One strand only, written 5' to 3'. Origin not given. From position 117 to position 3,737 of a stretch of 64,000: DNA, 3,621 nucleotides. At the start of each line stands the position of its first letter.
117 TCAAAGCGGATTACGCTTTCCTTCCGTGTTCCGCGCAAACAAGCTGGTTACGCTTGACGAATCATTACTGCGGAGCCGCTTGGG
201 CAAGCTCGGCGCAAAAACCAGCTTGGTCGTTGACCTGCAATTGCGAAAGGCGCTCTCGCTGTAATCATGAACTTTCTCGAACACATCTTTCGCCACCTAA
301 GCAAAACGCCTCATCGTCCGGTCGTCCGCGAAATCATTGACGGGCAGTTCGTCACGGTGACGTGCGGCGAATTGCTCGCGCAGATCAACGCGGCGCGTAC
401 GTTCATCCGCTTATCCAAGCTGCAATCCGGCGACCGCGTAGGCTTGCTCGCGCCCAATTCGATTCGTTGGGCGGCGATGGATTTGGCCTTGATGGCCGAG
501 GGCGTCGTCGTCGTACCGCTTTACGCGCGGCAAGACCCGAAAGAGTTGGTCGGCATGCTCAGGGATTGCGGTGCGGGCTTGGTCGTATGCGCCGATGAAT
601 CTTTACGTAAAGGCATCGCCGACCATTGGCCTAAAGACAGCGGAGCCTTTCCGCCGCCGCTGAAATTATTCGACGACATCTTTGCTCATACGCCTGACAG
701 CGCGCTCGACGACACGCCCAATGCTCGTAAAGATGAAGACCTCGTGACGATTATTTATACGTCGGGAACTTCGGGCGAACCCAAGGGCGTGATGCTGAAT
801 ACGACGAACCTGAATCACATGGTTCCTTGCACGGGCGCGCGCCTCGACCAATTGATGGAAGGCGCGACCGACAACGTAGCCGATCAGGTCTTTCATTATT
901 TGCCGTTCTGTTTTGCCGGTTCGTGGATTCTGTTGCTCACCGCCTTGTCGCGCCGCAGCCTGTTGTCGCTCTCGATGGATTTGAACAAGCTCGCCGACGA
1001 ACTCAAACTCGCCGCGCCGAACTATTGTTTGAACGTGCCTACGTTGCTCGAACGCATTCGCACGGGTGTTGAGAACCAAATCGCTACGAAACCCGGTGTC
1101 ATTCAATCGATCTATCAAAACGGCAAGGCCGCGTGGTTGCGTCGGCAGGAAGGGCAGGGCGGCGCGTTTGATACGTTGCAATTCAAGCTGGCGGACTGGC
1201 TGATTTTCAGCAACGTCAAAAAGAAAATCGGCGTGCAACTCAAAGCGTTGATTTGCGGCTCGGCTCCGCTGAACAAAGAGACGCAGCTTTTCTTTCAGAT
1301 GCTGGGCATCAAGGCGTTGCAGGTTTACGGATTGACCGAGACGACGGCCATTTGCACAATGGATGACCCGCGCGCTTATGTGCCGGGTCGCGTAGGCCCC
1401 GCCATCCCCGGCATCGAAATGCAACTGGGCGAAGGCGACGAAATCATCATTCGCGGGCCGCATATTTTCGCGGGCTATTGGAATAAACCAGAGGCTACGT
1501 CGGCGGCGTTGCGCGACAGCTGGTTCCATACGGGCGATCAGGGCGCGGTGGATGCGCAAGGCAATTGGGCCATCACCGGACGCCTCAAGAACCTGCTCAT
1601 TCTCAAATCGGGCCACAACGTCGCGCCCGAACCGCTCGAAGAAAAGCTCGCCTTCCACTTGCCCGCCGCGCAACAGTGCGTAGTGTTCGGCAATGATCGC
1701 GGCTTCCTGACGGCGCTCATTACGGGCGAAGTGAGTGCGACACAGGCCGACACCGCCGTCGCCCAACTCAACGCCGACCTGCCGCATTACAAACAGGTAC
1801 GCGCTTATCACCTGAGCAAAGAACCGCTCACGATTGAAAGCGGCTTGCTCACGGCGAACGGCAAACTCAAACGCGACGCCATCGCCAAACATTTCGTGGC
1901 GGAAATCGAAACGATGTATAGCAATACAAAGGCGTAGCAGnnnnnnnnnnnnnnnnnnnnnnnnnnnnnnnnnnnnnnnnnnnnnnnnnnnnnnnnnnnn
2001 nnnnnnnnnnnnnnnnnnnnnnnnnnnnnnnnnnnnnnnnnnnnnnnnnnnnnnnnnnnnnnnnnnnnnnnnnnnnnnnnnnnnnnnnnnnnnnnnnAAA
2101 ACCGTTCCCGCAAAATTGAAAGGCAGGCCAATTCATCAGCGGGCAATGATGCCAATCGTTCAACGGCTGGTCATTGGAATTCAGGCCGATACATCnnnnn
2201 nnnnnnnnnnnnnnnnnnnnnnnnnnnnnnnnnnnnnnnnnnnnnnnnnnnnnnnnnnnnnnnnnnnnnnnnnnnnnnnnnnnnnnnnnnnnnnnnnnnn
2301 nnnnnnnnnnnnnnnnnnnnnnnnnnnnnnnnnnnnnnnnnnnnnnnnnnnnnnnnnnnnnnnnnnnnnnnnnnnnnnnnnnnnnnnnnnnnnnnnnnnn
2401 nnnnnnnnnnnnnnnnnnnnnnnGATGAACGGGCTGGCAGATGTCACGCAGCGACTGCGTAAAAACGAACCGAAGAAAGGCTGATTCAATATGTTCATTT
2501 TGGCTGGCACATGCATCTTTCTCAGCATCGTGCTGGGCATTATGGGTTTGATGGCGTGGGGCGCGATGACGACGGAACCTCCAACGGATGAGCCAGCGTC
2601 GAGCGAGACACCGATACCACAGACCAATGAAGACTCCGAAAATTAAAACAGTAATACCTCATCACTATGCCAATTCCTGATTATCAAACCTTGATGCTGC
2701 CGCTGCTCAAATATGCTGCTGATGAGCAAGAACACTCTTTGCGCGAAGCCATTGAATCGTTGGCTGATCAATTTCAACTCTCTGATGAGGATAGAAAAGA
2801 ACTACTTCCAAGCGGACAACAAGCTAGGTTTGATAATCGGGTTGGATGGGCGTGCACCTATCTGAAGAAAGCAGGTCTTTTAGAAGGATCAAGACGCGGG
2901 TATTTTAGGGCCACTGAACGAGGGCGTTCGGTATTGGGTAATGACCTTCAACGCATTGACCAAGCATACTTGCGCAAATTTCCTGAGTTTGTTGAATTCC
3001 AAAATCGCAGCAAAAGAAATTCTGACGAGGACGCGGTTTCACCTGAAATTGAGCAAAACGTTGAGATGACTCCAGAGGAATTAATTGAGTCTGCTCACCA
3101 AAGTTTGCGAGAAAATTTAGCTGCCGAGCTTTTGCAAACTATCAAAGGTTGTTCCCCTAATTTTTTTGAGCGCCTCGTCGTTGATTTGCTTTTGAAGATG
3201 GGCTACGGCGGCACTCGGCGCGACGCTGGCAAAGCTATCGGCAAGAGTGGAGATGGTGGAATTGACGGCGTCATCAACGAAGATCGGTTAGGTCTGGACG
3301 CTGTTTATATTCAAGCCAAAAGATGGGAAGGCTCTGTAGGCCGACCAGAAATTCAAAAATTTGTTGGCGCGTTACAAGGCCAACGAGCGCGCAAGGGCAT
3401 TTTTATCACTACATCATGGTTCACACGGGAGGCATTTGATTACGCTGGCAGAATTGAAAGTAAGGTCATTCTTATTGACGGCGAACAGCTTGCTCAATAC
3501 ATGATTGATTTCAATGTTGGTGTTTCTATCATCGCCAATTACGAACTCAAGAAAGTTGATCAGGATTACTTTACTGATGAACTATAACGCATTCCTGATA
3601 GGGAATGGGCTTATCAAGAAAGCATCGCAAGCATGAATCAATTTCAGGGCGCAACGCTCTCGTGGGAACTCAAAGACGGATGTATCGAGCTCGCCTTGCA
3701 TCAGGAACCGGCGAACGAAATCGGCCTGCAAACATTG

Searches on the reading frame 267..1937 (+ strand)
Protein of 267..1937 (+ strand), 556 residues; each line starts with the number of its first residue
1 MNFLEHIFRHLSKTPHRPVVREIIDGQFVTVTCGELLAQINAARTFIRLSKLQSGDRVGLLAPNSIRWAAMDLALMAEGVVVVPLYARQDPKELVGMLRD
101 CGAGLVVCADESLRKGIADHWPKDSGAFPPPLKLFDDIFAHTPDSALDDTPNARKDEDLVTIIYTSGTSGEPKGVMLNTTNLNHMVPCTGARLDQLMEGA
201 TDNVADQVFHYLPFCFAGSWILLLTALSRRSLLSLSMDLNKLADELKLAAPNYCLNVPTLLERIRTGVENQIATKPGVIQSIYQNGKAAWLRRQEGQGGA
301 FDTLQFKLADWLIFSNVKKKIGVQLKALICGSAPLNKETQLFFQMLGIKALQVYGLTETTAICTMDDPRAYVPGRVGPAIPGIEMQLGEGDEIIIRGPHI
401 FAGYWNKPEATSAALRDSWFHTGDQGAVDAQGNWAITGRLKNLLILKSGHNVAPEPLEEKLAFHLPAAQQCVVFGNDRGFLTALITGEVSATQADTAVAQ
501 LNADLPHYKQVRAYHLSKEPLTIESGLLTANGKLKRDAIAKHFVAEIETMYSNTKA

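Call 73: search_protein_families(library=padloc, alignment_id=A5, max_evalue=0.000001)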
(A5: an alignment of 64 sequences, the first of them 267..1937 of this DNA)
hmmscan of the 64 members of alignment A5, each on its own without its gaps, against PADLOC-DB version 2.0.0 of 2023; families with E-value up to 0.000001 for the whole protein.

A. member 1, window:267-1937:+ (556 aa): 0 families

B. families by the number of members that match (of 64 scanned): 125 families (the first 25 are shown)
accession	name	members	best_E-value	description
PDLC02012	SAVED5--SAVED_TIR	2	2.1e-15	-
PDLC05062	PDC-S66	2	6.2e-13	-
PDLC02421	Aga_TIR-PNTD1-PNTD2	2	2e-12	Class I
PDLC00419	ThsB1|ThsB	2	6.7e-08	TIR-like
PDLC00436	ThsB1|ThsB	2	1.9e-07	TIR-like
PDLC03657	mREase_IV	1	1.2e-96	Type IV methyl-directed restriction enzyme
PDLC03215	MTase_II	1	5.4e-80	Type II methyltransferase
PDLC04943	PDC-S17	1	1.1e-35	-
PDLC04164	AriA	1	4.1e-26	-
PDLC03982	PD-Lambda-2_B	1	6.5e-25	-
PDLC02979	AriA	1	5.2e-24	-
PDLC04796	PDC-S02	1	1.4e-23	-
PDLC00265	PtuA1|PtuA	1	2.4e-23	AAA ATPase domain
PDLC03371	MTase_II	1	4.6e-22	Type II methyltransferase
PDLC00273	PtuA1|PtuA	1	1e-20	AAA ATPase domain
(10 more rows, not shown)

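Call 82: search_protein_families(library=padloc, proteins=[window:267-1937:+], max_evalue=1e-10)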
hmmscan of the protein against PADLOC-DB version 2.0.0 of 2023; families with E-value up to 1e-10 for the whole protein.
window:267-1937:+ (556 aa): 0 families

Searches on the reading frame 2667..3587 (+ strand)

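Call 82: search_protein_families(library=padloc, proteins=[window:2667-3587:+], max_evalue=1e-10)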
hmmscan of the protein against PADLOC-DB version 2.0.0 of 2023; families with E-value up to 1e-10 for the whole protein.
window:2667-3587:+ (306 aa): 5 families
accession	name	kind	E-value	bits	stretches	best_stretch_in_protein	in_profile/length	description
PDLC03657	mREase_IV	-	1.2e-96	321.8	1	1-304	1-316/317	Type IV methyl-directed restriction enzyme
PDLC04796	PDC-S02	-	1.4e-23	81.5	1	130-305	211-382/390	-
PDLC04819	PDC-S02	-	1e-18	65.7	1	111-280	152-307/334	-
PDLC04806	PDC-S02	-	4.1e-17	60.5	1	134-280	157-301/324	-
PDLC03663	mREase_IV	-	1.1e-13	48.7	1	164-290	414-533/544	Type IV methyl-directed restriction enzyme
